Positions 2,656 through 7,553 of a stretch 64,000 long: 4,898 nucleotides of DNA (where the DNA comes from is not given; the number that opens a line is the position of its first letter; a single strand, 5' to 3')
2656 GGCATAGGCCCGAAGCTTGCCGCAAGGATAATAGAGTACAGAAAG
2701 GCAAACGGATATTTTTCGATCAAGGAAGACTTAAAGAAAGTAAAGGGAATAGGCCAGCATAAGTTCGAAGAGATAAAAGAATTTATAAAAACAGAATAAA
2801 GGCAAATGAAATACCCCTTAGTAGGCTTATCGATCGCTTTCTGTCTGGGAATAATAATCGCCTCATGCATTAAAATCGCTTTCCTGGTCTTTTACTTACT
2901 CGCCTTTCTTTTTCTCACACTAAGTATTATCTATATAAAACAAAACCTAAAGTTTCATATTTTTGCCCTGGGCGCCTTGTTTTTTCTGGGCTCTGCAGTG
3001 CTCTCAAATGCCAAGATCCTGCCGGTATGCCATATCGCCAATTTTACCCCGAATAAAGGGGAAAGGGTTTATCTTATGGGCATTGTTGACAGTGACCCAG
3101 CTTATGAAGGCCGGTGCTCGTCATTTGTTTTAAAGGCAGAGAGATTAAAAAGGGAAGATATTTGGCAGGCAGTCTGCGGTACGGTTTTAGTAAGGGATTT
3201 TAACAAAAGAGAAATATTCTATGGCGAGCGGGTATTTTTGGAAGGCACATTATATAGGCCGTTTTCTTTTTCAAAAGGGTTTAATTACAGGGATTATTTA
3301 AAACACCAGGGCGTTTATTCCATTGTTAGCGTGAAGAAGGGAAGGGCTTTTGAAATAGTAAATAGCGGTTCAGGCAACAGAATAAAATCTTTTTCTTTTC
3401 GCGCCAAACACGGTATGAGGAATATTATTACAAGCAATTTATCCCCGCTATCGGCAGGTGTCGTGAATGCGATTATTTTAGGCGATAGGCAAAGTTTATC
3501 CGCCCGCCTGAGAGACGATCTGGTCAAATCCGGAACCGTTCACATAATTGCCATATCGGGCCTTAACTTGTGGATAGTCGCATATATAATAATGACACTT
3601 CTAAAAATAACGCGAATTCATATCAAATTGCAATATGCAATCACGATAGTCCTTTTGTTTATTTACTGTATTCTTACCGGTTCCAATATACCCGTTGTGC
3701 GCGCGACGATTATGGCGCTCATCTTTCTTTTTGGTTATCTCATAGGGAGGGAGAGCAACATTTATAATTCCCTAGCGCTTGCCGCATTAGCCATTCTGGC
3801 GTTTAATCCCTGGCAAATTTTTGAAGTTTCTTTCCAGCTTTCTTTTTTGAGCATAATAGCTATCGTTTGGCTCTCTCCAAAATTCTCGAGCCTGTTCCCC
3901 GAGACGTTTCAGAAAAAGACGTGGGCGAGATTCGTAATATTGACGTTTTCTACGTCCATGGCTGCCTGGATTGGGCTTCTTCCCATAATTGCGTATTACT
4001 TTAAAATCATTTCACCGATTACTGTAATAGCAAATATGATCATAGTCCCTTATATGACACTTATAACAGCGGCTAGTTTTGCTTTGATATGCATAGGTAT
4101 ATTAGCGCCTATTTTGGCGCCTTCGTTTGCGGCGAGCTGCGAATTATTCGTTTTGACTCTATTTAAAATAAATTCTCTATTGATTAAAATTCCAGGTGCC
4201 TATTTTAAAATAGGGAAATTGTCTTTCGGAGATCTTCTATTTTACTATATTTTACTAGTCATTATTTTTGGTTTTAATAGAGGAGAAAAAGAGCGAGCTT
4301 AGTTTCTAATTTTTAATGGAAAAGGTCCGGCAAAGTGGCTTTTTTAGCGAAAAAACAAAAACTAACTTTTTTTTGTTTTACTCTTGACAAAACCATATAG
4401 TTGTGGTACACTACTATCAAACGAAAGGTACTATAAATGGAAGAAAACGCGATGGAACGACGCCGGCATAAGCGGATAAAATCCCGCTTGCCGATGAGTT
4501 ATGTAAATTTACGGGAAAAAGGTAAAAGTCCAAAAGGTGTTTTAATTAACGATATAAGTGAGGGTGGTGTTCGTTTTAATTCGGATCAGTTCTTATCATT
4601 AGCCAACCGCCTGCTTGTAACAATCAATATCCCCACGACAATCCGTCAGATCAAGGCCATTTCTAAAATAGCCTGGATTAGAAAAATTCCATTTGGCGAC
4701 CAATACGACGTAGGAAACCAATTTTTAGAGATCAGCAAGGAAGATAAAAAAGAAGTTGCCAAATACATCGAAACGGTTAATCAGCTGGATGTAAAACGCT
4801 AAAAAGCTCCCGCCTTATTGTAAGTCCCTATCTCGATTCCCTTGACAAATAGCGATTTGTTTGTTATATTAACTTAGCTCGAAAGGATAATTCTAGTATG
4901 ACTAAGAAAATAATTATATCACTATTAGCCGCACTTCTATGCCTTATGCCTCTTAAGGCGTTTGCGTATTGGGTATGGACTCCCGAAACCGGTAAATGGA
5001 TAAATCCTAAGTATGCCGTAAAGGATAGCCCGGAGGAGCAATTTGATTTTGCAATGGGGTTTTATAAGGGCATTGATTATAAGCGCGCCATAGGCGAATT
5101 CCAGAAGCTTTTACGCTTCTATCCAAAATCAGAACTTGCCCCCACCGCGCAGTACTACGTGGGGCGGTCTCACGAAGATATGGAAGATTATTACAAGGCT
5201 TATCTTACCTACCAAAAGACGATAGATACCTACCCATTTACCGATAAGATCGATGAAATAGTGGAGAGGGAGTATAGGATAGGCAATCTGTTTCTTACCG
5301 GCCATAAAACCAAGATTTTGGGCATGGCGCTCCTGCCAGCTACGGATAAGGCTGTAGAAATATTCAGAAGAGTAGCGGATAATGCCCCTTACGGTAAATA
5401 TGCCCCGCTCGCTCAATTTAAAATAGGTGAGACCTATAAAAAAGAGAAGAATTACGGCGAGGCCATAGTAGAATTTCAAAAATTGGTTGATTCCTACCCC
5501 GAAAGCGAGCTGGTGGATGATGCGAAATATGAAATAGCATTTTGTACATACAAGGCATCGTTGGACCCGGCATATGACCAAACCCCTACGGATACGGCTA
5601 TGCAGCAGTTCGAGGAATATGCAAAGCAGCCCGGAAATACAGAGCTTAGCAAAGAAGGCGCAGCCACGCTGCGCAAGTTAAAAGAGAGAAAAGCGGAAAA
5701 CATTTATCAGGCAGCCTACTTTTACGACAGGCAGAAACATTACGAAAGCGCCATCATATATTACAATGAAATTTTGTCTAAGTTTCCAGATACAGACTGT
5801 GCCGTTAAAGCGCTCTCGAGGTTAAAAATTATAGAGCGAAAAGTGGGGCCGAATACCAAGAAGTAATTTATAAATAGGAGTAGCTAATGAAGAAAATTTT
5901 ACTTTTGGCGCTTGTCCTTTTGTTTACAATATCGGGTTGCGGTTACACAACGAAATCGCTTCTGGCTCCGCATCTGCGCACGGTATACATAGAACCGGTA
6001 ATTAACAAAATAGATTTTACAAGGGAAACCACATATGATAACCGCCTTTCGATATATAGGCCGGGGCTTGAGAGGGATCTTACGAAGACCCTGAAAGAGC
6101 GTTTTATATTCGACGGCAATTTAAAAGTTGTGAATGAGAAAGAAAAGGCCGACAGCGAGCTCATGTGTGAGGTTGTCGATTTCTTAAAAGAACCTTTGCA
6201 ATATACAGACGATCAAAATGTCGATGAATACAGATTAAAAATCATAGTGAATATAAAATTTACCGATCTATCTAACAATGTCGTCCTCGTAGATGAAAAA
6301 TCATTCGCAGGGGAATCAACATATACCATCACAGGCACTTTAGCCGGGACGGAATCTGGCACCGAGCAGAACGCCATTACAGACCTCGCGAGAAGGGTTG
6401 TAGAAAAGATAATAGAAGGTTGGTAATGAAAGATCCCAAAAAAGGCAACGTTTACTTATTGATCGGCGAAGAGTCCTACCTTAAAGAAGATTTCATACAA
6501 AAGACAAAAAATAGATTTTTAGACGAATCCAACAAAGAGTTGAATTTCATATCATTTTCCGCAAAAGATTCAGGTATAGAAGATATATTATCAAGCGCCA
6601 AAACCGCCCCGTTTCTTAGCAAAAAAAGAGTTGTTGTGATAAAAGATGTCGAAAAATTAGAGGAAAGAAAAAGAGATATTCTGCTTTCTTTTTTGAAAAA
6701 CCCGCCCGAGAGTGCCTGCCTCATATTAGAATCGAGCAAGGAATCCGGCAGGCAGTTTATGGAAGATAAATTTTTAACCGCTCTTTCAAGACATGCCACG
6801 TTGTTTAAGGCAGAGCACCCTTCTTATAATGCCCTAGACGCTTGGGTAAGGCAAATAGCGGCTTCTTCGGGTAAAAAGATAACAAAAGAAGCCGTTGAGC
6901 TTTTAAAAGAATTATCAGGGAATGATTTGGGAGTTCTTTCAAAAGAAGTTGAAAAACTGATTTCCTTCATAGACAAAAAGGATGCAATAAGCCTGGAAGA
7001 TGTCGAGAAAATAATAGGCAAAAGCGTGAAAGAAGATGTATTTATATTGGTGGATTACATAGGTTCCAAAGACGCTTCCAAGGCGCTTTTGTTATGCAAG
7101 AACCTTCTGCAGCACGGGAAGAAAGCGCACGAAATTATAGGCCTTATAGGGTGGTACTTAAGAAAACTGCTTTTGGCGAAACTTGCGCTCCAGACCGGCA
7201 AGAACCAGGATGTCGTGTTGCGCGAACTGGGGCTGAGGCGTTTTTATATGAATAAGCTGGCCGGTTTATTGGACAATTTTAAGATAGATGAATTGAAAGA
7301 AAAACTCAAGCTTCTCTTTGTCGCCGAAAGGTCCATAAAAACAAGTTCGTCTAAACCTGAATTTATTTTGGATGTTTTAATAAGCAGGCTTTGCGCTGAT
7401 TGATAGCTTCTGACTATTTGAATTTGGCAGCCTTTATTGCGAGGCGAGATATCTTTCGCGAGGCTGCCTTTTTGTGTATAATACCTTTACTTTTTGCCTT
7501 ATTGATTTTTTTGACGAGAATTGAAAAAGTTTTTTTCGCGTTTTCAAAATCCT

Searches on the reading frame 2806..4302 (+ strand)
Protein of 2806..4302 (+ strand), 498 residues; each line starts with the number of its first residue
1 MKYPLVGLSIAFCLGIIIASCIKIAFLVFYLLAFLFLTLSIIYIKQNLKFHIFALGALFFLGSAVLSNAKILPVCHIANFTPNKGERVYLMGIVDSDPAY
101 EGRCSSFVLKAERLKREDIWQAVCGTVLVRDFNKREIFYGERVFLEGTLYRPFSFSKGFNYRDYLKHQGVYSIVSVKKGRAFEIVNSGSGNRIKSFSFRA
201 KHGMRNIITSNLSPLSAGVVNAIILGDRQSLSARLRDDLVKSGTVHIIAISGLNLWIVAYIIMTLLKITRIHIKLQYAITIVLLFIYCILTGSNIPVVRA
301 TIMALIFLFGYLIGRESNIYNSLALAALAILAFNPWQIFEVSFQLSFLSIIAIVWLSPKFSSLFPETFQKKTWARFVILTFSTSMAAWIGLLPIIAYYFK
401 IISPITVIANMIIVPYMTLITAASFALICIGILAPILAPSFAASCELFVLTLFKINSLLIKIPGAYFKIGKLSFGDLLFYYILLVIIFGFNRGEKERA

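Call 69: search_protein_families(library=pfam, proteins=[window:2806-4302:+], max_evalue=0.00001)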
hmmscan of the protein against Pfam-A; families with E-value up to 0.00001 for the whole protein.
window:2806-4302:+ (498 aa): 2 families
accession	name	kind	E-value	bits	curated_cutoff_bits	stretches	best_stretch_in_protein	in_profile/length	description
PF03772.21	Competence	-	2e-57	195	23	1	223-488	1-264/270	Competence protein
PF13567.11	DUF4131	-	2.3e-21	76.6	31.6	1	28-180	8-163/165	Domain of unknown function (DUF4131)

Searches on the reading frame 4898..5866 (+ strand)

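Call 69: search_protein_families(library=pfam, proteins=[window:4898-5866:+], max_evalue=0.00001)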
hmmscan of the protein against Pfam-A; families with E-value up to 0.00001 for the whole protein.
window:4898-5866:+ (322 aa): 6 families
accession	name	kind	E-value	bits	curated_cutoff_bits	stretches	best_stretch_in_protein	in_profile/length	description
PF13174.12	TPR_6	-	1e-19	70.2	26.3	0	172-203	2-33/33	Tetratricopeptide repeat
PF13525.12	YfiO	-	6.3e-18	65.7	25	1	150-320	22-195/203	Outer membrane lipoprotein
PF07719.23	TPR_2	-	4e-14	51.9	27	0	171-202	2-33/34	Tetratricopeptide repeat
PF13428.12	TPR_14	-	9.1e-11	41.8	23.5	0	269-299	4-34/44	Tetratricopeptide repeat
PF13181.12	TPR_8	-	2.2e-07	30.9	25.7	0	173-202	4-33/34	Tetratricopeptide repeat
PF24575.1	TPR_Slam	-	1.2e-06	29.4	35.2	0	141-206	19-83/104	Surface lipoprotein assembly modifier, N-terminal TPR repeats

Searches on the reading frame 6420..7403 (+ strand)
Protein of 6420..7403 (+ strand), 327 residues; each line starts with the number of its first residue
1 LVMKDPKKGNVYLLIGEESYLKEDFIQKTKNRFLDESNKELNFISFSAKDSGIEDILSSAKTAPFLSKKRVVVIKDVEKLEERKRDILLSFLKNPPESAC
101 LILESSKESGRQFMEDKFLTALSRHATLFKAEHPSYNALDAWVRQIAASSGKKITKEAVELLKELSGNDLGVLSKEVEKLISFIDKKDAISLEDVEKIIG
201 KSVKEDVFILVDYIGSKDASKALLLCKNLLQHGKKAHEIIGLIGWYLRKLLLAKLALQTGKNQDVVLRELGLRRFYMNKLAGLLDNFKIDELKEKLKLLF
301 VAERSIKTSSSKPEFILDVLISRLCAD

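Call 69: search_protein_families(library=pfam, proteins=[window:6420-7403:+], max_evalue=0.00001)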
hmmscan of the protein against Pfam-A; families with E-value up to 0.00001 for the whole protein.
window:6420-7403:+ (327 aa): 3 families
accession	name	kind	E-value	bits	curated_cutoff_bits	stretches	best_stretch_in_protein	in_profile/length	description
PF06144.19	DNA_pol3_delta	-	8.9e-18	64.9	21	1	12-131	1-123/124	DNA polymerase III, delta subunit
PF21694.2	DNA_pol3_delta_C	-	1.3e-17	64.4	27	1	205-323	2-120/121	DNA polymerase III delta subunit, C-terminal domain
PF13177.12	DNA_pol3_delta2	-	1.4e-07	32.1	27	1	48-109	81-142/161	DNA polymerase III, delta subunit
